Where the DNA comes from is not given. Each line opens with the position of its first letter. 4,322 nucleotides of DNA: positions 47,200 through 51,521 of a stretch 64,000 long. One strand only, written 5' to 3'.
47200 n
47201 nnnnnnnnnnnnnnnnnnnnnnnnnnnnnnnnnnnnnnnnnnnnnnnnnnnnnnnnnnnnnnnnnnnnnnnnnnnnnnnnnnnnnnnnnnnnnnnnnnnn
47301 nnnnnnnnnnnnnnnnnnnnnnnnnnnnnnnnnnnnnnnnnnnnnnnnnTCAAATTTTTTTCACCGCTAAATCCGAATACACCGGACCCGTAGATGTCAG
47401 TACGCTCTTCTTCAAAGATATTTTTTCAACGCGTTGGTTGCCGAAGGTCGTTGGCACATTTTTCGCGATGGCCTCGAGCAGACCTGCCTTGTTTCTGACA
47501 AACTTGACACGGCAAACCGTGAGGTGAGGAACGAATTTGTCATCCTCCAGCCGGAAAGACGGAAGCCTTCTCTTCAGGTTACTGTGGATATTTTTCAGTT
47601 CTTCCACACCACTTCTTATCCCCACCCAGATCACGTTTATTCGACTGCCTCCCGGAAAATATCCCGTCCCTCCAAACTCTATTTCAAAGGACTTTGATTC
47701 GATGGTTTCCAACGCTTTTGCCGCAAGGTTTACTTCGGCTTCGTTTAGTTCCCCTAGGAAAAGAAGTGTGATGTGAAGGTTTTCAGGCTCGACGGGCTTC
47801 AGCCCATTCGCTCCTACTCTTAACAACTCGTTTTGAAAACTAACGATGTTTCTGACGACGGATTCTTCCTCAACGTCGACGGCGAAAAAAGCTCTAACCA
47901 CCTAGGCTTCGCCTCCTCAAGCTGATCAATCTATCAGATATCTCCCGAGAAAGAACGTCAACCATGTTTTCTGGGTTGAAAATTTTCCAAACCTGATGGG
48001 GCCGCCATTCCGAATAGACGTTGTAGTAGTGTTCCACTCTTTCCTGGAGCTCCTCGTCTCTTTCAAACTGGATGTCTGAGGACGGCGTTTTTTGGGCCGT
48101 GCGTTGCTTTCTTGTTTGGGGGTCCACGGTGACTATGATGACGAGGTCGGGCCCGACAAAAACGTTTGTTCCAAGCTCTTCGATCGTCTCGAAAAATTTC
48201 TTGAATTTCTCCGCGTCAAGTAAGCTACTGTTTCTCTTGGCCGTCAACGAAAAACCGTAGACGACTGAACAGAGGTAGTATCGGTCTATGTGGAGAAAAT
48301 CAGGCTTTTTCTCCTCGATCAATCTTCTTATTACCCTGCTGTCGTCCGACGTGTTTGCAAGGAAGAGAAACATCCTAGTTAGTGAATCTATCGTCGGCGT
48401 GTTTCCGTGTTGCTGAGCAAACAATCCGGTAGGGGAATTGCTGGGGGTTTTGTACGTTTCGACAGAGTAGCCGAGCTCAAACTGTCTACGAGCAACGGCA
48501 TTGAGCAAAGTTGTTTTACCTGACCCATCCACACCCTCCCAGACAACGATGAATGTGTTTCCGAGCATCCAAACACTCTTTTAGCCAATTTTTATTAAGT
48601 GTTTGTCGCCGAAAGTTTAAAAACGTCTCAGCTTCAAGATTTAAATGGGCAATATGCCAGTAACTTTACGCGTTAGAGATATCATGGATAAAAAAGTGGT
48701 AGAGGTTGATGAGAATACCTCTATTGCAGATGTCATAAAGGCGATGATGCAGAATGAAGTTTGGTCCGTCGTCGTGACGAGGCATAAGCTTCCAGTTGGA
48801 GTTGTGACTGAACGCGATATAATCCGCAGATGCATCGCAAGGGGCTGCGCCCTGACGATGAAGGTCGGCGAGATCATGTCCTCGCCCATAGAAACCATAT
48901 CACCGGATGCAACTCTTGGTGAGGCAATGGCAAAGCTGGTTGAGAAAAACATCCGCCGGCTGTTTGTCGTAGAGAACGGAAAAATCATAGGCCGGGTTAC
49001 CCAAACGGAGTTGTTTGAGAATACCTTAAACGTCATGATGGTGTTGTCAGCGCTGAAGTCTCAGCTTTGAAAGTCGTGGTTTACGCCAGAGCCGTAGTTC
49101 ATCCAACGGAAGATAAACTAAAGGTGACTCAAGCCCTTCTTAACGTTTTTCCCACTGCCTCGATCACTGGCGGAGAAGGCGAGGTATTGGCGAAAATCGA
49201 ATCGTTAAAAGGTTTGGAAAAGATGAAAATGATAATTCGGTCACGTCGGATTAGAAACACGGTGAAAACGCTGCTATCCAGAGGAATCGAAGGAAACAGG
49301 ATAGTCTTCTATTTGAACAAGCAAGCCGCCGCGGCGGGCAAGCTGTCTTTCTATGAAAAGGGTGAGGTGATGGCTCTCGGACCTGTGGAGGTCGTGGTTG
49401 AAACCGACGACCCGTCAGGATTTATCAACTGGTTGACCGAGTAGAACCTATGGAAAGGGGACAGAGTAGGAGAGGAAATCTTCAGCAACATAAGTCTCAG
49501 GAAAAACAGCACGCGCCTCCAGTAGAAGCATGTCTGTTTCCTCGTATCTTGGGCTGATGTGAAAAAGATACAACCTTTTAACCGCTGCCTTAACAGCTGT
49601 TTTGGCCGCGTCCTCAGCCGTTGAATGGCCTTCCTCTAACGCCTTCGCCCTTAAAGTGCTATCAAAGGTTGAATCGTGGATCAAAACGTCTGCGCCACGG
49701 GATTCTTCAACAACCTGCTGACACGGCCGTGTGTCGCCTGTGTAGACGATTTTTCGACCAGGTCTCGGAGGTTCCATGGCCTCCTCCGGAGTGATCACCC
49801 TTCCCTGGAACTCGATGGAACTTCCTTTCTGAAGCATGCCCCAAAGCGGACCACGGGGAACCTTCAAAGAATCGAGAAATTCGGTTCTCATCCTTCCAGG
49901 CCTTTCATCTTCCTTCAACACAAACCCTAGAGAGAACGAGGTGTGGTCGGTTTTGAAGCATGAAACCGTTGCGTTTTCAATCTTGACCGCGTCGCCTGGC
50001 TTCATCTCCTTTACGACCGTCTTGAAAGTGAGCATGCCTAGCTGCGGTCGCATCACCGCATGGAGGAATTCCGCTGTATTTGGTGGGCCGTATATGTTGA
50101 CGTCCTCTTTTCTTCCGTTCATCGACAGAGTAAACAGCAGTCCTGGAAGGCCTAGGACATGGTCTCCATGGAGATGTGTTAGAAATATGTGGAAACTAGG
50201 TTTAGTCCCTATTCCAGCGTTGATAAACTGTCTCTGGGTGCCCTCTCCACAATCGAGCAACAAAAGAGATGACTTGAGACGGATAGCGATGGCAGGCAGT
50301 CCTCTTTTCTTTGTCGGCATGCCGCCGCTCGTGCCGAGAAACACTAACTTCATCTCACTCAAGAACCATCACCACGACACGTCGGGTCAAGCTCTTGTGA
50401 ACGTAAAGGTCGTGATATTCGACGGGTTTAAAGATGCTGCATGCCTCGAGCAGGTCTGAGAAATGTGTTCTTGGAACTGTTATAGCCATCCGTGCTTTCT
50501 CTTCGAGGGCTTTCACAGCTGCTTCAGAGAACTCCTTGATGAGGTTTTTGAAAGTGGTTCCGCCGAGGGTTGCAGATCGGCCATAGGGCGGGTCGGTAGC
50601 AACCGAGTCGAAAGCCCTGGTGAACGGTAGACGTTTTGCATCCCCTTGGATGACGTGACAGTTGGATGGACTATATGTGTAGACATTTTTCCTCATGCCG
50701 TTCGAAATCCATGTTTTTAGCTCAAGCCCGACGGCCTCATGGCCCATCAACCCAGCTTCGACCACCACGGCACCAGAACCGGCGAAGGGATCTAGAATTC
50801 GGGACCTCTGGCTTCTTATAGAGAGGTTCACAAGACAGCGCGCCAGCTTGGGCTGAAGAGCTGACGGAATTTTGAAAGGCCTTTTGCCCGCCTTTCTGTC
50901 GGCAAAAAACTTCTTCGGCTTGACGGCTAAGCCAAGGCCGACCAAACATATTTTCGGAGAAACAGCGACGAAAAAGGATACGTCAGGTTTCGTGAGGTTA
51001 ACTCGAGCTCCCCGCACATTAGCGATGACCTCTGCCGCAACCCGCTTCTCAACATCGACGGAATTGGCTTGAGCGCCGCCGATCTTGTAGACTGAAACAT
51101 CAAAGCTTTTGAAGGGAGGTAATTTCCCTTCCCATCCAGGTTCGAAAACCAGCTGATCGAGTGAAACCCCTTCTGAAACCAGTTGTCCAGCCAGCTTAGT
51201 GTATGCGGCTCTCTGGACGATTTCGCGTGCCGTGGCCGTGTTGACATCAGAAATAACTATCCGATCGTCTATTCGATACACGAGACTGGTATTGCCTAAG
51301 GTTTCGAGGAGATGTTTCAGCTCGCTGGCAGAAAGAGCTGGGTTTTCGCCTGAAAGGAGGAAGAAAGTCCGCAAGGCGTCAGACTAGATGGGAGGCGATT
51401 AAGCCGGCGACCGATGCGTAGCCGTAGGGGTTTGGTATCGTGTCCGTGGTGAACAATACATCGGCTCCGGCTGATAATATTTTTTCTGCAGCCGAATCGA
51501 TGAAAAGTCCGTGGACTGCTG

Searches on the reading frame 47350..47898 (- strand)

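Call 78: search_protein_families(library=ncbifam, proteins=[window:47350-47898:-], max_evalue=0.00001)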
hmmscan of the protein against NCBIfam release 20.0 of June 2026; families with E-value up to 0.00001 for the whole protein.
window:47350-47898:- (182 aa): 2 families
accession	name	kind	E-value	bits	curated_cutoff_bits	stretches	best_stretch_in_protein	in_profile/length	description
TIGR02258.1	2_5_ligase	equivalog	8.9e-38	130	65.7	1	1-179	1-177/180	RNA 2',3'-cyclic phosphodiesterase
NF011704.0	PRK15124.1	equivalog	2.3e-10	40.7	184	1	2-130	6-130/176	RNA 2',3'-cyclic phosphodiesterase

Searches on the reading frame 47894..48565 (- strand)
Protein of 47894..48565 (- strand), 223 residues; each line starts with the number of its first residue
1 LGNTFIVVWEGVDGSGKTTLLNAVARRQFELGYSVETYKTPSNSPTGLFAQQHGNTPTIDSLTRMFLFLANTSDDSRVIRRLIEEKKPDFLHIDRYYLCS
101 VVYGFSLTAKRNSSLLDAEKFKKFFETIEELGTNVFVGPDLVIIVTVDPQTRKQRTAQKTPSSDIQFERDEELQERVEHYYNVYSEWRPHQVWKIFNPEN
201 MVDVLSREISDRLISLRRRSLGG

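Call 78: search_protein_families(library=ncbifam, proteins=[window:47894-48565:-], max_evalue=0.00001)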
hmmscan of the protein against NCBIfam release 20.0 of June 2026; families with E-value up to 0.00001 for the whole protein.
window:47894-48565:- (223 aa): 2 families
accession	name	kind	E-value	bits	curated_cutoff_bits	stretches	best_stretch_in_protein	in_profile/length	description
TIGR00041.1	DTMP_kinase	equivalog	5.2e-17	62.2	83.25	1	6-184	6-173/196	dTMP kinase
NF005923.0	PRK07933.1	equivalog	8.1e-14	51.5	193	1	6-211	2-209/213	dTMP kinase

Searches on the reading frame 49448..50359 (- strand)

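Call 78: search_protein_families(library=ncbifam, proteins=[window:49448-50359:-], max_evalue=0.00001)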
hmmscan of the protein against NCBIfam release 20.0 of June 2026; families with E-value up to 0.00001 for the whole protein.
window:49448-50359:- (303 aa): 13 families
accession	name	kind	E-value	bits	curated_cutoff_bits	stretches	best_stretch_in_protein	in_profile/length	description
TIGR02651.1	RNase_Z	equivalog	7.4e-101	337.2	292.95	1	4-299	1-301/302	ribonuclease Z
NF000801.0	PRK00055.1-3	equivalog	1.3e-99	333.1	252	1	3-302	2-305/307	ribonuclease Z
NF000800.0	PRK00055.1-1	equivalog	8.8e-74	248.2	398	1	3-300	1-305/305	ribonuclease Z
TIGR02649.1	true_RNase_BN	exception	2.8e-61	207.2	563.7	1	5-300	2-304/304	ribonuclease BN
NF000805.0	PRK00055.2-3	equivalog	7.1e-50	170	416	1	4-301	5-301/307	ribonuclease Z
NF000804.0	PRK00055.2-1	equivalog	3.1e-42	144.7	402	1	3-301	4-300/306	ribonuclease Z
NF002558.0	PRK02126.1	subfamily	4.4e-25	88.4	315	2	126-291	149-337/345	ribonuclease Z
NF041851.1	cyc_nuc_deg_phdiest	equivalog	1.9e-23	83.2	400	2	200-286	154-238/253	cyclic nucleotide-degrading phosphodiesterase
NF041257.1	GntH_guanitoxin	equivalog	1.5e-22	80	333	2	2-95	12-109/374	guanitoxin biosynthesis MBL fold metallo-hydrolase GntH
NF000806.0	PRK00055.2-4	equivalog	7.7e-21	74.5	363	1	4-104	3-106/280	ribonuclease Z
TIGR02650.1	RNase_Z_T_toga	equivalog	8e-11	41.6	507.05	1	31-273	19-249/277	ribonuclease Z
TIGR03307.1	PhnP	equivalog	5.5e-07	29.2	272.25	1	21-153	37-155/249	phosphonate metabolism protein PhnP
NF002553.0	PRK02113.1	equivalog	2.8e-06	26.9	386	0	24-143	38-155/252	MBL fold metallo-hydrolase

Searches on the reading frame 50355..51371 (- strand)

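Call 78: search_protein_families(library=ncbifam, proteins=[window:50355-51371:-], max_evalue=0.00001)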
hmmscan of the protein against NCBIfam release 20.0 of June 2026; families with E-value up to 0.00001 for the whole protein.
window:50355-51371:- (338 aa): 3 families
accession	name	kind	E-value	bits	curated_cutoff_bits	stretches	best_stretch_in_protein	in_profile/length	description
TIGR01177.1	TIGR01177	hypoth_equivalog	9e-68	229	316.55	1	4-335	3-330/330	TIGR01177 family methyltransferase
NF040721.1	Trm14_Arch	equivalog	4.6e-18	65.5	280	1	85-213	87-216/370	tRNA (guanine(6)-N2)-methyltransferase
NF040850.1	Trm14_Thcoccales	equivalog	2.7e-11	43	480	1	88-303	119-334/365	tRNA (guanine(6)-N2)-methyltransferase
